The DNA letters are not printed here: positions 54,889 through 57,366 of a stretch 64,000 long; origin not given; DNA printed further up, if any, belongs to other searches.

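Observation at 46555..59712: Array of six GT-C/YfhO-like polytopic glycosyltransferase paralogs with one DPM1/GtrB-like GT2: diversified lipid-carrier glycosylation system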

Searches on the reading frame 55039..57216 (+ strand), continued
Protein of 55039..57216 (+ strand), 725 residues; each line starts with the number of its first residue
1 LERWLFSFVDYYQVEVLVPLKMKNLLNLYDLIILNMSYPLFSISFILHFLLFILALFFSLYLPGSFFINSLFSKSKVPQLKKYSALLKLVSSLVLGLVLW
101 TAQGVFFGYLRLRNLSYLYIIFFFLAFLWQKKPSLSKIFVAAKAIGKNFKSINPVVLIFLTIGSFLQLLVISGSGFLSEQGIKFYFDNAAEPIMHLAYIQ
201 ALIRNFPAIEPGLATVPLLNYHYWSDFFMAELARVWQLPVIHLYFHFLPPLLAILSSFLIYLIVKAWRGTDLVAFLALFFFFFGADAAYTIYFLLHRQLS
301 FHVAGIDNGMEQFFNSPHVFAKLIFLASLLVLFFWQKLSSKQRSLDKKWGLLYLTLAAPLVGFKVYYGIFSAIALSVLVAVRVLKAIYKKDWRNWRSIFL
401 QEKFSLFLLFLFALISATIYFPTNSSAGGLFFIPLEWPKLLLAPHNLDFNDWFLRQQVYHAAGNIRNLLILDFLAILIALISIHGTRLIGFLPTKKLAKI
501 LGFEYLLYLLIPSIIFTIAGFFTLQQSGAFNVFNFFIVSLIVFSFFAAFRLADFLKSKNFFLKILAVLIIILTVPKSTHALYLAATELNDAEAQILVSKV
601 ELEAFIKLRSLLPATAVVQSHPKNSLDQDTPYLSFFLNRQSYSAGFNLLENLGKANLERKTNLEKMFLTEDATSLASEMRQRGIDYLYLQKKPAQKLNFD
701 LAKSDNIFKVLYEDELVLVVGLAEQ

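Call 43: find_encoding_contigs(protein=P0020, flank=10000, max_places=1)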
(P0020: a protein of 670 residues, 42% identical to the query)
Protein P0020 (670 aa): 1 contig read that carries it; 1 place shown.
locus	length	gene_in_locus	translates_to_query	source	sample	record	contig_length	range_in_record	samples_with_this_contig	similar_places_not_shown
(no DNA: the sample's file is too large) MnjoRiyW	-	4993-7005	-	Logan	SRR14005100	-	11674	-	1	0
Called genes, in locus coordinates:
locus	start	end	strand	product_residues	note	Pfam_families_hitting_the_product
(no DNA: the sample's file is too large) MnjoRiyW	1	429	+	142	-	?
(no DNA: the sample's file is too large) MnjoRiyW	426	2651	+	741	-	PF09586:YfhO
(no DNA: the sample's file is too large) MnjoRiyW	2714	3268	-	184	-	-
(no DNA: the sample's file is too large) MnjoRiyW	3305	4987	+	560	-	PF10131:PTPS_related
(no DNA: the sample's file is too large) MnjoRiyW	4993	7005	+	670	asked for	-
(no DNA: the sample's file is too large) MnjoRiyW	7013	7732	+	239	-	PF00535:Glycos_transf_2, PF10111:Glyco_tranf_2_2, PF13641:Glyco_tranf_2_3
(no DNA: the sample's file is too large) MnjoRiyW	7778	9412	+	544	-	PF02366:PMT, PF13231:PMT_2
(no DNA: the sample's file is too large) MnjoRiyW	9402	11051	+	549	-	PF02366:PMT (weak), PF13231:PMT_2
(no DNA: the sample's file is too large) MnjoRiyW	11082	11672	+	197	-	?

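Call 93: find_related_loci(query=A2, collection=metagenome_contigs, flank=10000)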
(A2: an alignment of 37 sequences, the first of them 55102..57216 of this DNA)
Query A2 (704 aa) in metagenome_contigs; peptide patterns used: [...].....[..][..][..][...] (x = any residue, [..] = any of these).
161 stretches matched a pattern; 67 encode a relative of the query (tblastn E <= 1e-3); 66 distinct loci.
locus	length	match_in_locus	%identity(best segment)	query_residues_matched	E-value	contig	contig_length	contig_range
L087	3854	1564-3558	39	15-699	7e-160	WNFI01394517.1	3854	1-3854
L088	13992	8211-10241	38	15-694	8e-146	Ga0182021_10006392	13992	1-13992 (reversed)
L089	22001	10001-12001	39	17-698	5e-143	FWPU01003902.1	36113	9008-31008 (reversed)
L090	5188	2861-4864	38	17-699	2e-138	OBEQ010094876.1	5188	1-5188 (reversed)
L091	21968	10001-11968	39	31-699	3e-135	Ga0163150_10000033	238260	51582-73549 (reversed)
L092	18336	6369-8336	36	25-698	3e-126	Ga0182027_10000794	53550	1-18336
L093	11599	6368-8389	36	9-698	8e-126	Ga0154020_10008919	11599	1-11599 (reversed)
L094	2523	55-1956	36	17-675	3e-129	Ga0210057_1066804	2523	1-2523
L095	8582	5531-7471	37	34-696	5e-119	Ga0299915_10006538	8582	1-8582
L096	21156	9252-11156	35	21-675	1e-117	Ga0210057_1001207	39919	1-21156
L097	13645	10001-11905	35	21-675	5e-117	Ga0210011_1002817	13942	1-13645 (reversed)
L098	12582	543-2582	37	12-699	5e-117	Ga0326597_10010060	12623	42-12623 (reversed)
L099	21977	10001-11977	36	15-699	6e-116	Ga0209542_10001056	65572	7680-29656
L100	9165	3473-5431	33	22-699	4e-112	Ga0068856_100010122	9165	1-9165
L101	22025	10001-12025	34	17-699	5e-111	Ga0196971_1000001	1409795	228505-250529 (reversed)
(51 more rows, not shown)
